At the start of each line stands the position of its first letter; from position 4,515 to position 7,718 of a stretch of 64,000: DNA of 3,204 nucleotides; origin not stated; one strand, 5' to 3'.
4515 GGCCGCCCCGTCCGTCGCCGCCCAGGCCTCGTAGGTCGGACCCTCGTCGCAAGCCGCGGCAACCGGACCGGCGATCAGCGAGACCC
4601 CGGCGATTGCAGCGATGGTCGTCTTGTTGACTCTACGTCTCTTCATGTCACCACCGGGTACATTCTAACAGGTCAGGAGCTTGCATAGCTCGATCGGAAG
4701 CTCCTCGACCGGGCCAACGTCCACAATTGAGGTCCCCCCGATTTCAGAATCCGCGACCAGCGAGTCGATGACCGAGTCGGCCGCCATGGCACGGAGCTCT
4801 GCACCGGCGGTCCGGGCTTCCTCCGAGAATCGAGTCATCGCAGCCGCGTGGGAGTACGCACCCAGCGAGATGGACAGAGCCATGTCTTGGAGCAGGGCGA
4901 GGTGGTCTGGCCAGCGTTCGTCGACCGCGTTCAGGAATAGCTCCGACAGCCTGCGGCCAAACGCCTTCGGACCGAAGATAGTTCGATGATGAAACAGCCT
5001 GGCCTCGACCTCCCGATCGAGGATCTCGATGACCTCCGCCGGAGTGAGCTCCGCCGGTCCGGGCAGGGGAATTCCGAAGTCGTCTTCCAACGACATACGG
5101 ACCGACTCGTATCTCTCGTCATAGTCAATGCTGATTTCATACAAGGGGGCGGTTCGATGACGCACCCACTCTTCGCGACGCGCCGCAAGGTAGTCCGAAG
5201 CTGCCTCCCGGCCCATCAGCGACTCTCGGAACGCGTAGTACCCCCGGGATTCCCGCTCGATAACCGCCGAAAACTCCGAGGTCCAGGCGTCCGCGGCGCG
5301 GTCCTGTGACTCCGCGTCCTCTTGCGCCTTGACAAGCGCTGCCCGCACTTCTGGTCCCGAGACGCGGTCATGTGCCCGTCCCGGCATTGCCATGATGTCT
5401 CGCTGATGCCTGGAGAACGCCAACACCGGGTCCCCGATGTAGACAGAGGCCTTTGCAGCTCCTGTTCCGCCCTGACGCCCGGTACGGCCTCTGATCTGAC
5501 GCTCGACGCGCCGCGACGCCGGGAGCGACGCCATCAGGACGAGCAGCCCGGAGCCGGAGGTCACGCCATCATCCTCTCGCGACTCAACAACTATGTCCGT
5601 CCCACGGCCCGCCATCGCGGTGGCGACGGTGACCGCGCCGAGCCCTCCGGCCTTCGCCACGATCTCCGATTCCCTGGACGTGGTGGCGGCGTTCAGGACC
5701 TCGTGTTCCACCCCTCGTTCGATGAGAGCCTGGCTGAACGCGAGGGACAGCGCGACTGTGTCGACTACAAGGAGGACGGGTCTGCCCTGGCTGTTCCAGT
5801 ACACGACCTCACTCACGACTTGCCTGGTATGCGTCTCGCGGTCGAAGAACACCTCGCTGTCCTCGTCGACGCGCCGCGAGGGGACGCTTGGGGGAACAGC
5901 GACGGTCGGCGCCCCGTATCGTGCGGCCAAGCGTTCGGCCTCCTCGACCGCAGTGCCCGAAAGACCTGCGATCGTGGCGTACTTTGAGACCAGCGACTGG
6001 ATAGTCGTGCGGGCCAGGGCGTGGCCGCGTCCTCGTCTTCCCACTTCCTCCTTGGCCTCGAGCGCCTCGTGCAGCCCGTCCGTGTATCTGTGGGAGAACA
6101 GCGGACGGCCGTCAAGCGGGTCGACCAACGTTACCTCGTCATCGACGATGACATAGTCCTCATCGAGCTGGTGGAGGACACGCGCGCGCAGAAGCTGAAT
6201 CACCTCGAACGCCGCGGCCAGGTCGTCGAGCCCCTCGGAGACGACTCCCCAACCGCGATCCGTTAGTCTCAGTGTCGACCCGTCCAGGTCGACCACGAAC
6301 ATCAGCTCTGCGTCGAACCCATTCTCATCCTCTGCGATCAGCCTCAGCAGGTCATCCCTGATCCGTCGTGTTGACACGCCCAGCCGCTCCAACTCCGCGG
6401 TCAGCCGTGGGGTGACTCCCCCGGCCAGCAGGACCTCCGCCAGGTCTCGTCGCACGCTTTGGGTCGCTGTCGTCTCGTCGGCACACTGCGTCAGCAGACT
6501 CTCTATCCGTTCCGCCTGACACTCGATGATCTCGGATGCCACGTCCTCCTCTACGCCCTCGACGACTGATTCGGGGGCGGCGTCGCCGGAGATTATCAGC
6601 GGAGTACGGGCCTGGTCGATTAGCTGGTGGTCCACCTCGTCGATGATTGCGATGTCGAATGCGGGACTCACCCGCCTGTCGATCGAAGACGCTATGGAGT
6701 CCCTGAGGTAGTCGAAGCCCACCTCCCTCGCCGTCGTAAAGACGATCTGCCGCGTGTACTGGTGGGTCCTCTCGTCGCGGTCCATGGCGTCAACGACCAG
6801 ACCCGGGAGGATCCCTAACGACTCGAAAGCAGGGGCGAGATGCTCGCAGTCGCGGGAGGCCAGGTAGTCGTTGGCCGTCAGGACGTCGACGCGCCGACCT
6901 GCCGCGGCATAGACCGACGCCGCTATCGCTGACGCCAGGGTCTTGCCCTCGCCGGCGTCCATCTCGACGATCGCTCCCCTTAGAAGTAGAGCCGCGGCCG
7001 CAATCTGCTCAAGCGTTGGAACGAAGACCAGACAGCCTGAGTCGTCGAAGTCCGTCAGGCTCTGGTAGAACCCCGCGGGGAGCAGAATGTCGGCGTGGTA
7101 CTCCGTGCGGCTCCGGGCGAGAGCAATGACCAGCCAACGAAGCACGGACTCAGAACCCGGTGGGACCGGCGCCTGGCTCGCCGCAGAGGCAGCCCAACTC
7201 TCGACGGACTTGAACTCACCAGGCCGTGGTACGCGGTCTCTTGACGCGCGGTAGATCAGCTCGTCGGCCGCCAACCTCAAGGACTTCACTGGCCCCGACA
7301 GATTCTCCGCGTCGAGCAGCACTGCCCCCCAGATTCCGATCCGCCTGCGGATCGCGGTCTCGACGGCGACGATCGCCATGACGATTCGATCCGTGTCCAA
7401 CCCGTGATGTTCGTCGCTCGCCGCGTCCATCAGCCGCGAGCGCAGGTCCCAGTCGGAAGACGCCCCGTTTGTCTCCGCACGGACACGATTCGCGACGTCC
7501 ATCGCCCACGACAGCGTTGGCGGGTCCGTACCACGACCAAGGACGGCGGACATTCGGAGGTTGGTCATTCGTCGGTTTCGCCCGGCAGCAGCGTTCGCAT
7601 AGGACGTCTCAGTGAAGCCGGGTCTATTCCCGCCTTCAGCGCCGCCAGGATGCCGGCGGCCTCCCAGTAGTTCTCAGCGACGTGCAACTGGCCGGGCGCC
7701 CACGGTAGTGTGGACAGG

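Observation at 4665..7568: Divergent full-length SecA paralog with about 190-aa N-terminal extension and no canonical N- or C-termini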

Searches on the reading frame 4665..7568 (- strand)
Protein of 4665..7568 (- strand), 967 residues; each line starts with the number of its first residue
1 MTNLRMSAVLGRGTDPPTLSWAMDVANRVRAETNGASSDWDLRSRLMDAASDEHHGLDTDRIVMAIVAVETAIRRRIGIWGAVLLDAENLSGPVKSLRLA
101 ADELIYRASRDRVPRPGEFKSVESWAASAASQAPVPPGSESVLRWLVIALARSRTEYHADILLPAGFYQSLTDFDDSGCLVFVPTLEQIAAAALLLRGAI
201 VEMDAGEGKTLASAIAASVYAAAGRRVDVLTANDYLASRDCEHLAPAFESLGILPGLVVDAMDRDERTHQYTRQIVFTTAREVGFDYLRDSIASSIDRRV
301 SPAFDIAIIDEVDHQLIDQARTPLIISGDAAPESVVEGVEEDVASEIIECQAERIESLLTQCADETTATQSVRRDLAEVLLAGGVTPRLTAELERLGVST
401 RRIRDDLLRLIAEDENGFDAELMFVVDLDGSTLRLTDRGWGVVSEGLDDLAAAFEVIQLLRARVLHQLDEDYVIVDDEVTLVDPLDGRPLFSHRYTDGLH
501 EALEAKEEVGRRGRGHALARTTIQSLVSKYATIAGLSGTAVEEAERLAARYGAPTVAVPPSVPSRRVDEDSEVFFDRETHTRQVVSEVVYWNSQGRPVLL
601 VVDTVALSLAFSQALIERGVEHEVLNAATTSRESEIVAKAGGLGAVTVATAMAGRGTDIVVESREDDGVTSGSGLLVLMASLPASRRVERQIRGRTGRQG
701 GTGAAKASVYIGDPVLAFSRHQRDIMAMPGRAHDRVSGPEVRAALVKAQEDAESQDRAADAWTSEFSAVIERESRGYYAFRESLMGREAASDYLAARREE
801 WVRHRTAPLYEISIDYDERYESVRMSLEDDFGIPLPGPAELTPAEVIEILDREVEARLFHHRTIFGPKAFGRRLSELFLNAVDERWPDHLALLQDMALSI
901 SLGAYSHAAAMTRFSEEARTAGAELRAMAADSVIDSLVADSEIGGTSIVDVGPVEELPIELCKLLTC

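Call 3: search_protein_families(library=pfam, proteins=[window:4665-7568:-], max_evalue=0.01)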
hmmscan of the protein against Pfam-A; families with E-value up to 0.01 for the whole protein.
window:4665-7568:- (967 aa): 6 families
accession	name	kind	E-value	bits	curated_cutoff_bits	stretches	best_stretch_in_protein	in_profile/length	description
PF07517.20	SecA_DEAD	-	4e-61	207.3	24.6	1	187-547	81-289/290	SecA DEAD-like domain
PF21090.3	P-loop_SecA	-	3.1e-33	115.6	27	2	564-664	2-102/205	SecA P-loop domain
PF01043.26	SecA_PP_bind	-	5.5e-13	49.9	23.5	1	418-504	16-110/110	SecA preprotein cross-linking domain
PF07516.18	SecA_SW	-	3.3e-08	34.3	26.7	1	741-936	7-195/200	SecA Wing and Scaffold domain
PF00270.35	DEAD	-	0.0027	17.9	26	1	188-315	4-129/167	DEAD/DEAH box helicase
PF00271.37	Helicase_C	-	0.0036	18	23.5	0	585-700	6-110/110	Helicase conserved C-terminal domain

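Call 4: search_protein_families(library=ncbifam, proteins=[window:4665-7568:-], max_evalue=0.01)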
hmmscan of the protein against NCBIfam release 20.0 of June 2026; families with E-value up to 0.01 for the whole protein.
window:4665-7568:- (967 aa): 9 families
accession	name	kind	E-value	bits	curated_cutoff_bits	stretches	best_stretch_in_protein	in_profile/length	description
NF006630.0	PRK09200.1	subfamily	3.3e-127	425.6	862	2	455-920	288-754/789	preprotein translocase subunit SecA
NF009538.1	PRK12904.1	equivalog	1.5e-120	403.8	814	3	452-663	281-492/814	preprotein translocase subunit SecA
TIGR00963.1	secA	equivalog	1.9e-119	400.1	800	2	188-662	61-473/787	preprotein translocase subunit SecA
TIGR04397.1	SecA2_Bac_anthr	exception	8.8e-108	361.4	1085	2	405-918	228-751/774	accessory Sec system translocase SecA2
TIGR04221.1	SecA2_Mycobac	equivalog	4.1e-104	349.3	725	2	419-800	240-632/762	accessory Sec system translocase SecA2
NF009536.0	PRK12901.1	equivalog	1.5e-103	347.8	1493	2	456-786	494-824/1118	preprotein translocase subunit SecA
TIGR03714.1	secA2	equivalog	1.5e-103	347.5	930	2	458-919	287-751/762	accessory Sec system translocase SecA2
NF012136.0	SecA2_Lm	equivalog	2.3e-93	313.6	1100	2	379-917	207-745/776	accessory Sec system translocase SecA2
NF008163.0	PRK10917.1-1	equivalog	0.0047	15.3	796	1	200-270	293-363/692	ATP-dependent DNA helicase RecG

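Call 8: find_homologous_proteins(query=window:4665-7568:-, max_evalue=1e-10)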
Query window:4665-7568:- (967 aa): 7958 proteins with E <= 1e-10 among 8000 candidates; the best 120 are listed.
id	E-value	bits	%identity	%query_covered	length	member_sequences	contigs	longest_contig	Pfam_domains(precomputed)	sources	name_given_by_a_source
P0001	0.0e+0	2094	100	100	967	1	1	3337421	PF07517.21,PF07516.19,PF21090.4,PF01043.27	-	-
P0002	1.3e-280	952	55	67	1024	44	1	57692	PF07517.21,PF00270.36,PF07516.19,PF21090.4,PF01043.27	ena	-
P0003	7.3e-273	926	46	98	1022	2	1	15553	PF07517.21,PF00270.36,PF07516.19,PF21090.4,PF01043.27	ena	-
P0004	2.2e-270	918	54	67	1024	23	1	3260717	PF07517.21,PF00270.36,PF07516.19,PF21090.4,PF01043.27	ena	-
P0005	3.5e-268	911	46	98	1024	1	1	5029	PF07517.21,PF00270.36,PF07516.19,PF21090.4,PF01043.27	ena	-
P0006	3.3e-267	907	46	98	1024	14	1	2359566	PF07517.21,PF00270.36,PF07516.19,PF21090.4,PF01043.27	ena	-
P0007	1.0e-266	906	53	67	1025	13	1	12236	PF07517.21,PF00270.36,PF07516.19,PF21090.4,PF01043.27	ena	-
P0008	5.3e-264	897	50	97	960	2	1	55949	PF07517.21,PF21090.4,PF01043.27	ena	-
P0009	3.1e-261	888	53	67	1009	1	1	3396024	PF07517.21,PF00270.36,PF07516.19,PF21090.4,PF01043.27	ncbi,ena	-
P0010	1.0e-260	886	51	69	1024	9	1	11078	PF07517.21,PF00270.36,PF07516.19,PF21090.4,PF01043.27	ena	-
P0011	6.6e-258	877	49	98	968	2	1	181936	PF07517.21,PF07516.19,PF21090.4,PF01043.27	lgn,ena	-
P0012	3.5e-256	871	49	97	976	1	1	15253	PF07517.21,PF07516.19,PF21090.4,PF01043.27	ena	-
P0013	1.7e-254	865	49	98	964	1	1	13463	PF07517.21,PF07516.19,PF21090.4,PF01043.27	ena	-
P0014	6.6e-254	863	49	94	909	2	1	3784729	PF07517.21,PF00270.36,PF07516.19,PF21090.4,PF01043.27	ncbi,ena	-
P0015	2.0e-253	862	50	66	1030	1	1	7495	PF07517.21,PF21090.4,PF01043.27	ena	-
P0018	3.2e-250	851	48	97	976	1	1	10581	PF07517.21,PF07516.19,PF21090.4,PF01043.27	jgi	jgi:preprotein translocase subunit SecA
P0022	1.0e-248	846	49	94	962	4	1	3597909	PF07517.21,PF21090.4,PF01043.27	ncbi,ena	-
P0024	4.1e-248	844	49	94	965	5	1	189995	PF07517.21,PF07516.19,PF21090.4,PF01043.27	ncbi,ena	-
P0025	1.6e-247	842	47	98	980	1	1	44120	PF07517.21,PF21090.4,PF01043.27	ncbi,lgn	-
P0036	3.0e-241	821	47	98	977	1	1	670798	PF07517.21,PF21090.4,PF01043.27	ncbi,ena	-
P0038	1.1e-239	816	46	98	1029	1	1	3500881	PF07517.21,PF07516.19,PF21090.4,PF01043.27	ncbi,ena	-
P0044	1.6e-231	789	50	70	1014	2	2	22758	PF07517.21,PF00270.36,PF21090.4,PF01043.27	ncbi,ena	-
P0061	3.4e-216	739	45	94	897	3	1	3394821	PF07517.21,PF21090.4,PF01043.27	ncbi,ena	-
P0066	1.1e-207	710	48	63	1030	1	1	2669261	PF07517.21,PF21090.4,PF01043.27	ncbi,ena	-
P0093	3.4e-181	623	49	66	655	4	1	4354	PF07517.21,PF00270.36,PF21090.4,PF01043.27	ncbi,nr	ncbi:MAG: hypothetical protein OXC95_02975, partial [Dehalococcoidia bacterium]|nr:hypothetical prot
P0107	2.4e-123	431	35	68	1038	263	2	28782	PF07517.21,PF00270.36,PF07516.19,PF21090.4,PF01043.27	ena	-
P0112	2.8e-120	421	35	67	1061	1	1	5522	PF07517.21,PF07516.19,PF21090.4,PF01043.27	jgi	jgi:preprotein translocase subunit SecA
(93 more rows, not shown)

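Call 9: find_encoding_contigs(protein=P0001, flank=10000, max_places=3)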
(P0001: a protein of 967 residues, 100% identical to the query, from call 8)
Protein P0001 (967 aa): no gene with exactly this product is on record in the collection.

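Call 10: find_encoding_contigs(protein=P0009, flank=10000, max_places=3)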
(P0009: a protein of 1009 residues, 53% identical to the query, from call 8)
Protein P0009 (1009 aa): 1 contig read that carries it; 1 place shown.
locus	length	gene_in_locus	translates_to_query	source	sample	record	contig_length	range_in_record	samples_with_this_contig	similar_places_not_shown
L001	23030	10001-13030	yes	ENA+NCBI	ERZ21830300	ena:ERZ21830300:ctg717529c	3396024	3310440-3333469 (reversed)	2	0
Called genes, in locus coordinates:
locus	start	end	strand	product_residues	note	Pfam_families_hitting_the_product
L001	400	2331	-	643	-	PF04932:Wzy_C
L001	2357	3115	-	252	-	PF00578:AhpC-TSA, PF08534:Redoxin, PF00085:Thioredoxin, PF13098:Thioredoxin_2, PF13905:Thioredoxin_8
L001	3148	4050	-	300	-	-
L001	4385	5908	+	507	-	PF01555:N6_N4_Mtase, PF01844:HNH, PF14279:HNH_5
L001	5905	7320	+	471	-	-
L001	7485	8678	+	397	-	PF00278:Orn_DAP_Arg_deC, PF02784:Orn_Arg_deC_N (weak)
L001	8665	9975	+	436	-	PF11805:DUF3326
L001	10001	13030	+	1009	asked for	PF07517:SecA_DEAD, PF00270:DEAD (weak), PF01043:SecA_PP_bind, PF21090:P-loop_SecA, PF07516:SecA_SW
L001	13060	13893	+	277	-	-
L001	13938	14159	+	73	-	PF13744:HTH_37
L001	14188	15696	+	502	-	PF02661:Fic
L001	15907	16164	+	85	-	PF01402:RHH_1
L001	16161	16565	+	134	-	PF13470:PIN_3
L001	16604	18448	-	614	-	PF00664:ABC_membrane, PF00005:ABC_tran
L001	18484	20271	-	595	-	PF00664:ABC_membrane, PF00005:ABC_tran, PF02463:SMC_N (faint)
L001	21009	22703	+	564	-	PF02776:TPP_enzyme_N, PF00205:TPP_enzyme_M, PF02775:TPP_enzyme_C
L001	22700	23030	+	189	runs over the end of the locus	PF01842:ACT, PF22629:ACT_AHAS_ss, PF13710:ACT_5, PF10369:ALS_ss_C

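Call 12: search_protein_families(library=pfam, proteins=[L001:5905-7320:+, L001:13060-13893:+], max_evalue=0.01)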
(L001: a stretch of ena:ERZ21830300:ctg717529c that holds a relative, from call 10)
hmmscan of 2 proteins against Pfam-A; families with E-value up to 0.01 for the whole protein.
L001:5905-7320:+ (471 aa): 0 families

L001:13060-13893:+ (277 aa): 0 families

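Call 13: list_cluster_members(proteins=[P0009, P0014, P0022, P0024, P0025, P0036, P0038, P0044, P0061, P0066])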
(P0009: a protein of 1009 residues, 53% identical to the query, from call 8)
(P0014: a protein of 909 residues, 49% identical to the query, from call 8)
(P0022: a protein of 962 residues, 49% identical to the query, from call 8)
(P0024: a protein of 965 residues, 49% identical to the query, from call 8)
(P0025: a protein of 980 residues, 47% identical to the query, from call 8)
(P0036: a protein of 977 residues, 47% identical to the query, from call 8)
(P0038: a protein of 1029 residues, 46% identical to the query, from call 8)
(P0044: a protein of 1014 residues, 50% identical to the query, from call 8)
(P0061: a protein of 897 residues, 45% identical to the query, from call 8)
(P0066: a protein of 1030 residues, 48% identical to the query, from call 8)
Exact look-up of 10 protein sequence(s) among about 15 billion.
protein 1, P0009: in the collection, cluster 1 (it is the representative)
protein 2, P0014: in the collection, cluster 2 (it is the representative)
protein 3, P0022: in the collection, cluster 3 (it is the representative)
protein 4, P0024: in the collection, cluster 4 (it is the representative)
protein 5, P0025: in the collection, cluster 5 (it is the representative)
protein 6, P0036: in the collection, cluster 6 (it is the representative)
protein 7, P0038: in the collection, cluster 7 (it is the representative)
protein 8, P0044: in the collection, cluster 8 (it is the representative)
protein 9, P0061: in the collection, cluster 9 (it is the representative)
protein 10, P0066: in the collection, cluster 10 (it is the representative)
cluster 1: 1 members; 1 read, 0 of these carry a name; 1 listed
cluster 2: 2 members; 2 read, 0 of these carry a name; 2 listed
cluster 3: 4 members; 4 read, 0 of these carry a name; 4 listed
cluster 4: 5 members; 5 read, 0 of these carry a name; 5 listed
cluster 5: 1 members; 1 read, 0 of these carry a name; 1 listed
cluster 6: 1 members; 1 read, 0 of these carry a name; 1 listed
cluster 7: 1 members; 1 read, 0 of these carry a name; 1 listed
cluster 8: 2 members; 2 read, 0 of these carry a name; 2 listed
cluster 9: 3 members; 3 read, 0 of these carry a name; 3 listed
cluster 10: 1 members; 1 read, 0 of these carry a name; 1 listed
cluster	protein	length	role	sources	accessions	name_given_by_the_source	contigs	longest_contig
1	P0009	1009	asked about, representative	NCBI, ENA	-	-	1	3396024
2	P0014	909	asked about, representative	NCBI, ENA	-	-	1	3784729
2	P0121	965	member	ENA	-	-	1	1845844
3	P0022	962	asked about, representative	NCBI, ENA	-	-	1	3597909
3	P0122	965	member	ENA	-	-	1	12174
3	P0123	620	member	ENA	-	-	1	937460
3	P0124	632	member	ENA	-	-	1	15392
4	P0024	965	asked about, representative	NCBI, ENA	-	-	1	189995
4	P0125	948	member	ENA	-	-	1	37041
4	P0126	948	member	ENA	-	-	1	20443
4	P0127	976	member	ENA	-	-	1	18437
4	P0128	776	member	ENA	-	-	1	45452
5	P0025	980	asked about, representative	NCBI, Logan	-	-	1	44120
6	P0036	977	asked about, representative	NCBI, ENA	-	-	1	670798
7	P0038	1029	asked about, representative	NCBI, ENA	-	-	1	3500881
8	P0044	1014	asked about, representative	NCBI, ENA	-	-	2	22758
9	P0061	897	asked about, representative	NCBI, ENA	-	-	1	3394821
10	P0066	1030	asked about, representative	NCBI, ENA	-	-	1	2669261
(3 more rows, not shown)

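Call 15: find_related_loci(query=A1, collection=genome_contigs, flank=10000)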
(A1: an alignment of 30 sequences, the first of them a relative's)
Query A1 (967 aa) in genome_contigs; peptide patterns used: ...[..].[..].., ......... (x = any residue, [..] = any of these).
599 stretches matched a pattern (row limit reached: there are more); 569 encode a relative of the query (tblastn E <= 1e-3); the best 80 are kept; 80 distinct loci.
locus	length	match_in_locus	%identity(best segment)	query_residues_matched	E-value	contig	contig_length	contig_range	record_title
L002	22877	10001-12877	48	22-966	0e+0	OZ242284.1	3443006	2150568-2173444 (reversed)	MAG: Dehalococcoidia bacterium isolate 33b6bc49-da4e-4245-9c13-a272f439a3dc genome assembly, chromosome: 1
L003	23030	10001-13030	44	19-966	0e+0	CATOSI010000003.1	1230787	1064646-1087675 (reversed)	MAG: uncultured Dehalococcoidia bacterium isolate 741b7de0-5fbb-4305-b724-e82bd623809b genome assembly, contig: contig_3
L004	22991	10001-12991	42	18-965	0e+0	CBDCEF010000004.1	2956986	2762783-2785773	MAG: Dehalococcoidia bacterium isolate c259e03a-9b86-4cdb-a37a-9c02718a3515 genome assembly, contig: contig_4, whole gen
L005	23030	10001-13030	53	22-966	0e+0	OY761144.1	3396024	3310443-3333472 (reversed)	MAG: Dehalococcoidia bacterium isolate d500c233-76a3-46e4-a508-06ea1f82037c genome assembly, chromosome: 1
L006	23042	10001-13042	48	2-965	1e-161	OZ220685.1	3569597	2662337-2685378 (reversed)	MAG: Dehalococcoidia bacterium isolate 2a27cef4-6af2-4f96-82a3-29fad4755a7e genome assembly, chromosome: 1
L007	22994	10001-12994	43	18-965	0e+0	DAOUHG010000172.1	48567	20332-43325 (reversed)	MAG TPA_asm: Dehalococcoidia bacterium isolate S1_7 k129_2099210, whole genome shotgun sequence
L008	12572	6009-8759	29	37-914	7e-108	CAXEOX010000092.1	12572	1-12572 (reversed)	MAG TPA_asm: uncultured bacterium isolate ERR599159_concoct_54 genome assembly, contig: ERZ842013.2320, whole genome sho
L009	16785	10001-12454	35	184-965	4e-102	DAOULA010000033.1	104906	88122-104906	MAG TPA_asm: Dehalococcoidia bacterium isolate S8_375 74143, whole genome shotgun sequence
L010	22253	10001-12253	36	180-914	1e-101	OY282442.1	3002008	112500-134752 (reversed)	MAG: uncultured Dehalococcoidia bacterium genome assembly, chromosome: 1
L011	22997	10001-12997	36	54-938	1e-98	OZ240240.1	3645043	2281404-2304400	MAG: Dehalococcoidia bacterium isolate 9fa25b9b-25de-44f7-936b-2c4815794ad0 genome assembly, chromosome: 1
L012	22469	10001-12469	31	177-925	4e-97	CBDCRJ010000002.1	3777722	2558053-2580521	MAG: Dehalococcoidia bacterium isolate 2d39826d-14c6-4929-8ced-310aa4e6ff2e genome assembly, contig: contig_2, whole gen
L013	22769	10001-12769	44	18-965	0e+0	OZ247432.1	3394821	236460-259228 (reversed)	MAG: Dehalococcoidia bacterium isolate 9f0a9a3c-fef9-4240-ab4a-9ab2d70ca0d2 genome assembly, chromosome: 1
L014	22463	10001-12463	33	181-965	1e-92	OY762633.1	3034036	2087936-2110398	MAG: Dehalococcoidia bacterium isolate 17254eae-7cb3-4ac9-839e-465292e2b3d4 genome assembly, chromosome: 1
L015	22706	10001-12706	40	136-911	8e-93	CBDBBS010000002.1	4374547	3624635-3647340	MAG: Dehalococcoidia bacterium isolate ddb4ac3d-8f21-48f8-a382-dd94587b0ab6 genome assembly, contig: contig_2, whole gen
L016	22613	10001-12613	37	160-914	1e-91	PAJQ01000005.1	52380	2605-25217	MAG: Chloroflexota bacterium isolate SAT91 144201, whole genome shotgun sequence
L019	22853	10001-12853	29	46-937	1e-88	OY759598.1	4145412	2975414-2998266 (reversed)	MAG: Dehalococcoidia bacterium isolate 9e3974e8-1b76-4a2a-ace1-a6b9f67a3735 genome assembly, chromosome: 1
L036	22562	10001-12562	38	159-914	2e-75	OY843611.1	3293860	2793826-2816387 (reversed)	MAG: Dehalococcoidia bacterium isolate 0645ce6a-a204-477d-b04f-0f5024184dab genome assembly, chromosome: 1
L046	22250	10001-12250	29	188-920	4e-71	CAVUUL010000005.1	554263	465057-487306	MAG: uncultured Solirubrobacteraceae bacterium isolate MFD01213.bin.1.187 genome assembly, contig: contig_45137, whole g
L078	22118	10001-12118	29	188-918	8e-76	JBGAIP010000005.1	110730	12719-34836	MAG: Gammaproteobacteria bacterium isolate MAG_MBR_H125.82 MBRH125-82_opera_contig_904, whole genome shotgun sequence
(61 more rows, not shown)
